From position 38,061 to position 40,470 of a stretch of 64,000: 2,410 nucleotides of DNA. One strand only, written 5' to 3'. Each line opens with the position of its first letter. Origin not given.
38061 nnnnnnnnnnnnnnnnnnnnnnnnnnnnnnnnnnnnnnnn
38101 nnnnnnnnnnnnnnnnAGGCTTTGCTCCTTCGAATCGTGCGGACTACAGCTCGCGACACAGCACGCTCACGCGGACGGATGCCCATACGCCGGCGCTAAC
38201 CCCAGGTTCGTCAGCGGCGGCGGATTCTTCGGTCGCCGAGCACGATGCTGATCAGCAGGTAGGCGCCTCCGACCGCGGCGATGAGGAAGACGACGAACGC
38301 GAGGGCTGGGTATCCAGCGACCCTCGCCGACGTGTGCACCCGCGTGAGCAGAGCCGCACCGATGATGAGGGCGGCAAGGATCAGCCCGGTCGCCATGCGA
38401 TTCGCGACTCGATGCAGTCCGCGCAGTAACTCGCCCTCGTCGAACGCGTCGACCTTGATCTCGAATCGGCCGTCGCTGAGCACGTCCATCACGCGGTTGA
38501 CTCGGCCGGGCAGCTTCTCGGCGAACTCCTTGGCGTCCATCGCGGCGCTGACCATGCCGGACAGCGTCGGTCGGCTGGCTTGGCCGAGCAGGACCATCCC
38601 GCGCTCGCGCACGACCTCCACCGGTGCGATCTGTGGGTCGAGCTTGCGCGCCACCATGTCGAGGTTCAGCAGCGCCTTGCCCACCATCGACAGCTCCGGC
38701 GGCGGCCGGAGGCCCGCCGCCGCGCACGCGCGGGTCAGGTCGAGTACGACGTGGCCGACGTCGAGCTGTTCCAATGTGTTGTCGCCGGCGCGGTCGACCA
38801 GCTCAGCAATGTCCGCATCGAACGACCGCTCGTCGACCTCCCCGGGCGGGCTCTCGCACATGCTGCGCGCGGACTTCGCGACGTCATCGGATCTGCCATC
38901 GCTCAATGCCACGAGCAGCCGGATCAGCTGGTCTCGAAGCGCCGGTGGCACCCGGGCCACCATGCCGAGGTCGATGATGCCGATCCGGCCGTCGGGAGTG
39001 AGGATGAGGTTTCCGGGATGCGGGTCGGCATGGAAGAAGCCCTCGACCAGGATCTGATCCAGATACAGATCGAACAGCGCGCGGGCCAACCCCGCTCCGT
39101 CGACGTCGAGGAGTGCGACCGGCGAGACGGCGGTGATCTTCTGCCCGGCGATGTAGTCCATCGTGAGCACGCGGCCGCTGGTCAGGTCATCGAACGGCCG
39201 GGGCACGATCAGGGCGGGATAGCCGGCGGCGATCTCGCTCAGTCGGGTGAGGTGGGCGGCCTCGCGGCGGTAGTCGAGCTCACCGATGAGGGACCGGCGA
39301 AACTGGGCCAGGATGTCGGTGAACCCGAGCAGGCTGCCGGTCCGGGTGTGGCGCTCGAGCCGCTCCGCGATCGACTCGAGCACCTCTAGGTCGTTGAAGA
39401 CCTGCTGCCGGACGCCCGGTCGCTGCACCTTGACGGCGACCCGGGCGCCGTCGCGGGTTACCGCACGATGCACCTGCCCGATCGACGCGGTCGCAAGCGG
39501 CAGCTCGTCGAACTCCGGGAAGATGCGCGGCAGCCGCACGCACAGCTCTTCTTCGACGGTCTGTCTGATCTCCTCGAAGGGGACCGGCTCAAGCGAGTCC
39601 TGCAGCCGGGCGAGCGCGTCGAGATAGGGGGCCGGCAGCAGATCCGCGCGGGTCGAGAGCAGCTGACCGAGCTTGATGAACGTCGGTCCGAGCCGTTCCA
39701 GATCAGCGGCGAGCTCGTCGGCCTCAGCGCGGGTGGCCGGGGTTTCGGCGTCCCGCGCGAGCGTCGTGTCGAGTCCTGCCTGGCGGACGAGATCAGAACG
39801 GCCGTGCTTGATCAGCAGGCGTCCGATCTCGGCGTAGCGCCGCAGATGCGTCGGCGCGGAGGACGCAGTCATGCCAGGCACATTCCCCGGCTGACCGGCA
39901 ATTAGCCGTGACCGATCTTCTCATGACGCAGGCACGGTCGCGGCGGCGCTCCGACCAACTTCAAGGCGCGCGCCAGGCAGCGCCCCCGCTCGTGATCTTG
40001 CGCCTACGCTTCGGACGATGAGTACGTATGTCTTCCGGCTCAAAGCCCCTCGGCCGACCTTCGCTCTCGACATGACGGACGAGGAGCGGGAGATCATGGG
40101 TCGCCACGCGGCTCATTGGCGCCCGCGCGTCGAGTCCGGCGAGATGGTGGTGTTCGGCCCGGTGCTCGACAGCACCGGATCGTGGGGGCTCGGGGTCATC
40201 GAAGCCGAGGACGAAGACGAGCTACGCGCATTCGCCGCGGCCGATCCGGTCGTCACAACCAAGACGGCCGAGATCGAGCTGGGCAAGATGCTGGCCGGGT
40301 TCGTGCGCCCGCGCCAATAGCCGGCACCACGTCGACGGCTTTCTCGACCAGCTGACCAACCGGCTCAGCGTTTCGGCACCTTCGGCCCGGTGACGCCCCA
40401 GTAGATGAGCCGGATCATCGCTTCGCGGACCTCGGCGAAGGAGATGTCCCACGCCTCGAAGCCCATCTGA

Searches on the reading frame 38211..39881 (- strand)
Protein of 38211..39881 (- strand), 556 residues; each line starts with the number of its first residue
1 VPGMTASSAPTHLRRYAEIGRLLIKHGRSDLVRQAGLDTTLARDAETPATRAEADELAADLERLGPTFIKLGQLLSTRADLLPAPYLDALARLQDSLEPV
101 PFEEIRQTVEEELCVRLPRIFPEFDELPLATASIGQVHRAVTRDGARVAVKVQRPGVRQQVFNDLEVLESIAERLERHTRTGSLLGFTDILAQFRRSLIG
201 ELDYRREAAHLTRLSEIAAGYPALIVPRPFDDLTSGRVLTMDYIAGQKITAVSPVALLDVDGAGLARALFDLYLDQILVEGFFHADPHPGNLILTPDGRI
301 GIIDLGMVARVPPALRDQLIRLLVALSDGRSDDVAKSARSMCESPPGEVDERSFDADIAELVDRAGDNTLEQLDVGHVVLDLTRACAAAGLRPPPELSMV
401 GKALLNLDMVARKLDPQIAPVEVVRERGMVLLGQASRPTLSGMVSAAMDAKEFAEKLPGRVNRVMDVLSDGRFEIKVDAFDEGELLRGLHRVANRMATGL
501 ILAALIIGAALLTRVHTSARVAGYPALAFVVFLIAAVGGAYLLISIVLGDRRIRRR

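Call 7: search_protein_families(library=ncbifam, proteins=[window:38211-39881:-], max_evalue=0.00001)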
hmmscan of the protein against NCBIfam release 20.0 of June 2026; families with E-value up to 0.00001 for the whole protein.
window:38211-39881:- (556 aa): 3 families
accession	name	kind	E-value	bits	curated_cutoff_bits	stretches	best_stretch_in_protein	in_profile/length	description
TIGR01982.1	UbiB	equivalog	1.1e-98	330.7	487.55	1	13-425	1-419/436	2-polyprenylphenol 6-hydroxylase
NF003404.0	PRK04750.1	equivalog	8.7e-72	242.4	667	1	12-517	3-519/529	ubiquinone biosynthesis regulatory protein kinase UbiB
NF050082.1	ATPase_MABP1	exception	1.2e-33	116.6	800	1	55-322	51-316/435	macrolide-binding ATPase MABP-1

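Call 8: search_protein_families(library=pfam, proteins=[window:38211-39881:-], max_evalue=0.00001)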
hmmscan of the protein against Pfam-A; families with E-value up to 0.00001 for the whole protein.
window:38211-39881:- (556 aa): 1 family
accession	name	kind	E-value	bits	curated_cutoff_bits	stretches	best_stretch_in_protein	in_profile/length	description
PF03109.22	ABC1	-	8.6e-67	225.2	22.9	1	92-336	1-242/244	ABC1 atypical kinase-like domain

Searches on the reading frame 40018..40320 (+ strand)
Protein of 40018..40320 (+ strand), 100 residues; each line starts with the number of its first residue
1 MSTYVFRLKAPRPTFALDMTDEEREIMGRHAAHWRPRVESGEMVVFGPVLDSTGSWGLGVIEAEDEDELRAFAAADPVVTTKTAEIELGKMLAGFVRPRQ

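Call 7: search_protein_families(library=ncbifam, proteins=[window:40018-40320:+], max_evalue=0.00001)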
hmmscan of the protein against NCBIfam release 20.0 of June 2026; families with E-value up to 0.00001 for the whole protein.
window:40018-40320:+ (100 aa): 0 families

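Call 8: search_protein_families(library=pfam, proteins=[window:40018-40320:+], max_evalue=0.00001)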
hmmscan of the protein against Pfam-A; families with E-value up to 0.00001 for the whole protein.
window:40018-40320:+ (100 aa): 1 family
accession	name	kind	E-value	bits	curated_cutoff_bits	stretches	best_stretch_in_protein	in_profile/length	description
PF03795.20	YCII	-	1.3e-09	38.9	24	1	8-83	6-85/95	YCII-related domain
